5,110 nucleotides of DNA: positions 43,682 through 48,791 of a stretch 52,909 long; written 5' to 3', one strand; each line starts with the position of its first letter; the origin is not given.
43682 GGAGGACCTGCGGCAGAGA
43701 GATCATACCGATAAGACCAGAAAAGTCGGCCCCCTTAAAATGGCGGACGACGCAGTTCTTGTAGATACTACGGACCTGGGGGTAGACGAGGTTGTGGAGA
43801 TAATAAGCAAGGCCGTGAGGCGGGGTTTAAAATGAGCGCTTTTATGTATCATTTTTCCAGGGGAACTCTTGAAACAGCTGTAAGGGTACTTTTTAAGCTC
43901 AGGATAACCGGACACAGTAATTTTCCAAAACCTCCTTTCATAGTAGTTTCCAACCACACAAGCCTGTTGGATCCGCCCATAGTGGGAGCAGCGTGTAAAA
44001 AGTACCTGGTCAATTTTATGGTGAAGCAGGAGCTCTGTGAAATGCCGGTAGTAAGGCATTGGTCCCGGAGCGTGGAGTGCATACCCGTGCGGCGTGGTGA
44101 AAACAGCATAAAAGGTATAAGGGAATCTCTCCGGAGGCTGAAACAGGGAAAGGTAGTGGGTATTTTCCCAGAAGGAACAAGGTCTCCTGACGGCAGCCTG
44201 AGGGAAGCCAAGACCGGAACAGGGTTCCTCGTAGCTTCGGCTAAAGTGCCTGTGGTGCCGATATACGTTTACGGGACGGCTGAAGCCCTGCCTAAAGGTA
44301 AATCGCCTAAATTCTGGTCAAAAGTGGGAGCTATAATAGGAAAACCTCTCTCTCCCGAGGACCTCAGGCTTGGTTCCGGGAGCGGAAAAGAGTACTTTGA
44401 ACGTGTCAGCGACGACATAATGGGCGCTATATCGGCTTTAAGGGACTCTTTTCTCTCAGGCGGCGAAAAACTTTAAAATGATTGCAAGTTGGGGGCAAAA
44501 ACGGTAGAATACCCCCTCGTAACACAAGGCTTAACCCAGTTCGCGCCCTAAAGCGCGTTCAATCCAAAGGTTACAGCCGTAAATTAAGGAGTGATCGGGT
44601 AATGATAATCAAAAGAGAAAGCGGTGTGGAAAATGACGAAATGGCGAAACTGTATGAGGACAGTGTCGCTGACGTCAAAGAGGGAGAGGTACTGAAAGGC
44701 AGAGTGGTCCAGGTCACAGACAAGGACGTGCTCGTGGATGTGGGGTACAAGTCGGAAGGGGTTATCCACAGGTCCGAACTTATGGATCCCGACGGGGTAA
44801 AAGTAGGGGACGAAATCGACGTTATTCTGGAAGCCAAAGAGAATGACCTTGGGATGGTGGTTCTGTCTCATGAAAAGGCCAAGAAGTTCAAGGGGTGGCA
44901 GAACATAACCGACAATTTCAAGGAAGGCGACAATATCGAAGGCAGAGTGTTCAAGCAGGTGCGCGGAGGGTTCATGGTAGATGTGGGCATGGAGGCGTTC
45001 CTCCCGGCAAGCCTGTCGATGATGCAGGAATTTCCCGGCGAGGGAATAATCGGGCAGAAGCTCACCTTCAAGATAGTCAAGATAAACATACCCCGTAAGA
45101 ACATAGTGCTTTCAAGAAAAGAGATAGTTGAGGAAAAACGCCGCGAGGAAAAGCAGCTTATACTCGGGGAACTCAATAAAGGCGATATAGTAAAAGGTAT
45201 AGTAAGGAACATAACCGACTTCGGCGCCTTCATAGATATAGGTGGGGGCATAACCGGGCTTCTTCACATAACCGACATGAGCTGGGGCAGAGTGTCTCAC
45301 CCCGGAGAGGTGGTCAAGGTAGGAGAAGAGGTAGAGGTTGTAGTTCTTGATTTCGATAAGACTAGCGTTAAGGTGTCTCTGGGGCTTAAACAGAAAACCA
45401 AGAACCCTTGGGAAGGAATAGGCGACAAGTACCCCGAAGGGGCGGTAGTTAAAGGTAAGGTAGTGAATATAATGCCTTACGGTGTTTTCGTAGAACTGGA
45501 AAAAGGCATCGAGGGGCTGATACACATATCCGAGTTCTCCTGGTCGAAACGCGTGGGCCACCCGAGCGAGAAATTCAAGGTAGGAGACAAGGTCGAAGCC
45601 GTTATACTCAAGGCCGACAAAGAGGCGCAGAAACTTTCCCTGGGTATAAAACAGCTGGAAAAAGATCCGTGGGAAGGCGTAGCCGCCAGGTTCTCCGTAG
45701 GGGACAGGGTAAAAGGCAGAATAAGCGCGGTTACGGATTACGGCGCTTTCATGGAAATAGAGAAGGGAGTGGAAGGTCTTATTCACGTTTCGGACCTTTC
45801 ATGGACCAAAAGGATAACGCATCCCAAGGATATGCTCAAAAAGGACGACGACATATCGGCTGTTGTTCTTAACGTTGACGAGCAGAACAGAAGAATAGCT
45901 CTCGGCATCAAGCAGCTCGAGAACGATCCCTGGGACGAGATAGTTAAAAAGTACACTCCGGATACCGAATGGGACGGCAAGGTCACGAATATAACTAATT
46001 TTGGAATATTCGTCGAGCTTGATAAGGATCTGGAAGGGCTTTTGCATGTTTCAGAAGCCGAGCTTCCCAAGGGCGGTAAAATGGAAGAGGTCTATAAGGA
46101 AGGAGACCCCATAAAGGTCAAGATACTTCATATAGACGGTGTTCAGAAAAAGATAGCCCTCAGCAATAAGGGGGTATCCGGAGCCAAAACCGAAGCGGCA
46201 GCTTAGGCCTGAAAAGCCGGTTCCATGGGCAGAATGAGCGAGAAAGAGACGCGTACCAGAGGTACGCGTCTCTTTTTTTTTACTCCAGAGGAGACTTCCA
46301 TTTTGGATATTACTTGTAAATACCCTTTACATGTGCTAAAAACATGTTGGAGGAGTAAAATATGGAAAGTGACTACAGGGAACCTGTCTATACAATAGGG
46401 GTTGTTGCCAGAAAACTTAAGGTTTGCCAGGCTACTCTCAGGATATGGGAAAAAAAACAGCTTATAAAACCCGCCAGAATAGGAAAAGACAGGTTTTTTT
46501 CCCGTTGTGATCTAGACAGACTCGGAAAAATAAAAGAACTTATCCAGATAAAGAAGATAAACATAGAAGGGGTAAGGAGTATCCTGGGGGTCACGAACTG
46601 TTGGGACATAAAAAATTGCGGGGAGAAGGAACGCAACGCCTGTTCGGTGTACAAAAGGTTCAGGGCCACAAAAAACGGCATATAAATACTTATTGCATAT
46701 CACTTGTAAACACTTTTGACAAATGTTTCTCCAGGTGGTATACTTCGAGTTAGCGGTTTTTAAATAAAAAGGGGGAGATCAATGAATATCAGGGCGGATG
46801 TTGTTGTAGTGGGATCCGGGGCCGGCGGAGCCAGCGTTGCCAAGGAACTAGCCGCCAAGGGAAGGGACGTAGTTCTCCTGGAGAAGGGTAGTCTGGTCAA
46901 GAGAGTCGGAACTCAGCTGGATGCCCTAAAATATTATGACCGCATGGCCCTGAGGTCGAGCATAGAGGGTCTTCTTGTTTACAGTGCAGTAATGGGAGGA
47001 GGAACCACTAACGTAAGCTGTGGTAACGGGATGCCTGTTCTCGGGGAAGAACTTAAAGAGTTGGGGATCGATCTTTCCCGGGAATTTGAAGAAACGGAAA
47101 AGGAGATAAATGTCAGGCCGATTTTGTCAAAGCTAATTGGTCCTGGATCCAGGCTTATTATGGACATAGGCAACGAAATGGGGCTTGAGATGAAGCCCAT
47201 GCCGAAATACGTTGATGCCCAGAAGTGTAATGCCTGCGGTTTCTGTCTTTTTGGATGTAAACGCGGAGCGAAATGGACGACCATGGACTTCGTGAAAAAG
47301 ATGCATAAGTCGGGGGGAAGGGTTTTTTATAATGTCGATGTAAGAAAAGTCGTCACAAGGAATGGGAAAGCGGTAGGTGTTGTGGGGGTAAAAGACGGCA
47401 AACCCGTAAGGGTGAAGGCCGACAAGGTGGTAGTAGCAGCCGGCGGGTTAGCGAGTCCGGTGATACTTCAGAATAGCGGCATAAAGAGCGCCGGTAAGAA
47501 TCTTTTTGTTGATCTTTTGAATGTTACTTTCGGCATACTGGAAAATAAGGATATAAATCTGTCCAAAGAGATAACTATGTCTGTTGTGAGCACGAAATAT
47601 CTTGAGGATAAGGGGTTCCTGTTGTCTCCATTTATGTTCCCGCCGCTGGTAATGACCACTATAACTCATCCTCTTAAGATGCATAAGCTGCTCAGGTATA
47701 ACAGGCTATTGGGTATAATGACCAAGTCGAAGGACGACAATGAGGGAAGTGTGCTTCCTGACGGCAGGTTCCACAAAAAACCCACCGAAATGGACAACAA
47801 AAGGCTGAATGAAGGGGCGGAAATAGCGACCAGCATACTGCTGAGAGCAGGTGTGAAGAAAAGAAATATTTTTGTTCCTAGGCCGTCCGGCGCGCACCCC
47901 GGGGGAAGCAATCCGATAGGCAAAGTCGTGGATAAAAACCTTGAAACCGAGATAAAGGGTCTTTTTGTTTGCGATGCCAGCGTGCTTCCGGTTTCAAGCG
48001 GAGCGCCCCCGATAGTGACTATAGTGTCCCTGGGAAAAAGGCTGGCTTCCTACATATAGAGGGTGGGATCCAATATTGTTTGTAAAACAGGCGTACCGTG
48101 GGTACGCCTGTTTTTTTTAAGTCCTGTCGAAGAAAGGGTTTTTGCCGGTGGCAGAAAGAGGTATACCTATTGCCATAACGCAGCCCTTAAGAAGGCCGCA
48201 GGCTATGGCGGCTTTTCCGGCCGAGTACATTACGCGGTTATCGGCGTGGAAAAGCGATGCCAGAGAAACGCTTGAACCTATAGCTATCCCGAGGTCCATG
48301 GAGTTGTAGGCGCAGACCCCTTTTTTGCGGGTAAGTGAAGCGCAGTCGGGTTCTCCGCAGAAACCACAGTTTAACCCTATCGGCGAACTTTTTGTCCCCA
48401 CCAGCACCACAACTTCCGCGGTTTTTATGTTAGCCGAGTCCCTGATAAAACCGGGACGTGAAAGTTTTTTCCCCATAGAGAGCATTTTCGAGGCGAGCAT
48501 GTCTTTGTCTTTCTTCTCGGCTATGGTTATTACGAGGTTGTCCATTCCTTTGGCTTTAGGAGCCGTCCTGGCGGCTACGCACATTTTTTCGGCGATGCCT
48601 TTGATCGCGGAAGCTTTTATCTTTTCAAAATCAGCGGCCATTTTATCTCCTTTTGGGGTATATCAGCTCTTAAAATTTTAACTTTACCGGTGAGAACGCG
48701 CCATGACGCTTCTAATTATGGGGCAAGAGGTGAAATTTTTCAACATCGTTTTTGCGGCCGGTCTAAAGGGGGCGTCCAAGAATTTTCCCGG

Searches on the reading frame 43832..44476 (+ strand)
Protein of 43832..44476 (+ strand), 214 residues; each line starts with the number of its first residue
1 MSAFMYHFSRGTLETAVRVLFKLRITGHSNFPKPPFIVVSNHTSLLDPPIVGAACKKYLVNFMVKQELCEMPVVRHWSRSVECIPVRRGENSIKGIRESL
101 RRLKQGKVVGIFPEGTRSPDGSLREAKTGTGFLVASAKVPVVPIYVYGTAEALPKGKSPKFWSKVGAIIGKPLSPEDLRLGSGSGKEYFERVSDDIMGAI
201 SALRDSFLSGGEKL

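Call 10: search_protein_families(library=pfam, proteins=[window:43832-44476:+], max_evalue=0.001)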
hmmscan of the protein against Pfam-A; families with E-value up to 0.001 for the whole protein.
window:43832-44476:+ (214 aa): 1 family
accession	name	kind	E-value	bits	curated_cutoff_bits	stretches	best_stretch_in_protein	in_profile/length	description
PF01553.26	Acyltransferase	-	1.6e-30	106.1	23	1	23-146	2-131/132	Acyltransferase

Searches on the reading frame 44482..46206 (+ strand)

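Call 10: search_protein_families(library=pfam, proteins=[window:44482-46206:+], max_evalue=0.001)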
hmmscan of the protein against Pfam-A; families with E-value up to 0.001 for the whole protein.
window:44482-46206:+ (574 aa): 6 families
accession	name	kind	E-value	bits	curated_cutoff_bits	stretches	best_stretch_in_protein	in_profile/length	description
PF00575.29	S1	-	1e-98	324.2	22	6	317-390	2-74/74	S1 RNA binding domain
PF23459.1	S1_RRP5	-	2.8e-30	105.1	27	2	319-385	3-68/72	RRP5 S1 domain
PF21710.3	Spt6_S1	-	1.9e-13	50.9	27.5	0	319-387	16-84/91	Spt6, S1/OB domain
PF17092.11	PCB_OB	-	5.7e-07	30.7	27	0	227-286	25-95/111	Penicillin-binding protein OB-like domain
PF13509.12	S1_2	-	2.4e-06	28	21.8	0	234-280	2-46/61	S1 domain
PF21266.3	RRP4_S1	-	0.00098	19.7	27.3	0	68-106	7-45/73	RRP4, S1 domain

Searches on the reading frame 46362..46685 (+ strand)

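Call 10: search_protein_families(library=pfam, proteins=[window:46362-46685:+], max_evalue=0.001)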
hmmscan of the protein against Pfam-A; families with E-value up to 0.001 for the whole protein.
window:46362-46685:+ (107 aa): 3 families
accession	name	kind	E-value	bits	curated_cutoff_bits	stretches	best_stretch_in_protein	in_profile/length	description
PF13411.12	MerR_1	-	8e-15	55.1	21.6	1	10-75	1-66/69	MerR HTH family regulatory protein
PF00376.29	MerR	-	1.7e-05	25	28.2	1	11-39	1-29/38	MerR family regulatory protein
PF12728.13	HTH_17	-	2.3e-05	25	27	1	9-53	1-45/51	Helix-turn-helix domain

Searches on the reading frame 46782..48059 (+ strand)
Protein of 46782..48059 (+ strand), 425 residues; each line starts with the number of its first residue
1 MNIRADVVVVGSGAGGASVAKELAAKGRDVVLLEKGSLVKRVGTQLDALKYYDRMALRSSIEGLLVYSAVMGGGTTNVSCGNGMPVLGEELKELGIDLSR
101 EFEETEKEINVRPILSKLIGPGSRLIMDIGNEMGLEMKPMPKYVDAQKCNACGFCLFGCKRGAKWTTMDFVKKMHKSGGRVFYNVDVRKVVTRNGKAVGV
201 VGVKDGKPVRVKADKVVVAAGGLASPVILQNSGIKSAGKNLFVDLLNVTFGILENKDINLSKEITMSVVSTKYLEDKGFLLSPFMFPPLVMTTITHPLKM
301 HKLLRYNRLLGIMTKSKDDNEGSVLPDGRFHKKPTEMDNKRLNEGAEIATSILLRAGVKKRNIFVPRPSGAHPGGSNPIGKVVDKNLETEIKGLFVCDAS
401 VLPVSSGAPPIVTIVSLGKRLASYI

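Call 10: search_protein_families(library=pfam, proteins=[window:46782-48059:+], max_evalue=0.001)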
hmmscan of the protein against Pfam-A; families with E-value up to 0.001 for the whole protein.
window:46782-48059:+ (425 aa): 10 families
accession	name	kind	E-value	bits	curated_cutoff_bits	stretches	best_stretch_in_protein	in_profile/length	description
PF00732.25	GMC_oxred_N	-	2.5e-22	80.2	23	1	98-243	63-215/218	GMC oxidoreductase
PF01266.30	DAO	-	1.2e-10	41.9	27.9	1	6-38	1-33/353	FAD dependent oxidoreductase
PF07992.20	Pyr_redox_2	-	7e-09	36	26.1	1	6-234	2-119/291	Pyridine nucleotide-disulphide oxidoreductase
PF00890.30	FAD_binding_2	-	7.3e-09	35.8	20.4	1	6-37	1-32/414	FAD binding domain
PF05199.19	GMC_oxred_C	-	2.2e-08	35.2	24.6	1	369-418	84-139/139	GMC oxidoreductase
PF03486.20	HI0933_like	-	1e-06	28.8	50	0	6-38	2-34/244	HI0933-like protein Rossmann domain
PF13450.12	NAD_binding_8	-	2.4e-05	24.9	21.9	1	9-37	1-29/68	NAD(P)-binding Rossmann-like domain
PF01494.25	FAD_binding_3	-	3.7e-05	23.6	22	0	5-35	2-32/349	FAD binding domain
PF05834.18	Lycopene_cycl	-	0.00015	21.4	23.4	0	6-39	1-36/380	Lycopene cyclase protein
PF13738.12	Pyr_redox_3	-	0.00081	19.2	30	0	8-40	1-34/305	Pyridine nucleotide-disulphide oxidoreductase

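Call 16: find_encoding_contigs(protein=window:46782-48059:+, flank=10000, max_places=4)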
Protein window:46782-48059:+ (425 aa): no gene with exactly this product is on record in the collection.

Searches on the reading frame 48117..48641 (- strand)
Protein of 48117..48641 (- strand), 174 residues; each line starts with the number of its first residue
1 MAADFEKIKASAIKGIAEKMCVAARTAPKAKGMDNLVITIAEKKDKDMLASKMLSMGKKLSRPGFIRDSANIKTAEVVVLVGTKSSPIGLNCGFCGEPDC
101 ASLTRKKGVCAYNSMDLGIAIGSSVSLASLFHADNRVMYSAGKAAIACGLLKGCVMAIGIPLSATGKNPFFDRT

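Call 10: search_protein_families(library=pfam, proteins=[window:48117-48641:-], max_evalue=0.001)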
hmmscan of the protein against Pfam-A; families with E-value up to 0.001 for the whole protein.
window:48117-48641:- (174 aa): 2 families
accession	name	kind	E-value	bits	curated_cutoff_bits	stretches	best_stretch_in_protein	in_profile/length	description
PF09918.14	DUF2148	-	1.3e-28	99.2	25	1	108-173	3-68/68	Uncharacterized protein containing a ferredoxin domain (DUF2148)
PF04060.18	FeS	-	0.00081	19.5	23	0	89-103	3-17/33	Putative Fe-S cluster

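Call 14: find_encoding_contigs(protein=window:48117-48641:-, flank=10000, max_places=6)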
Protein window:48117-48641:- (174 aa): no gene with exactly this product is on record in the collection.
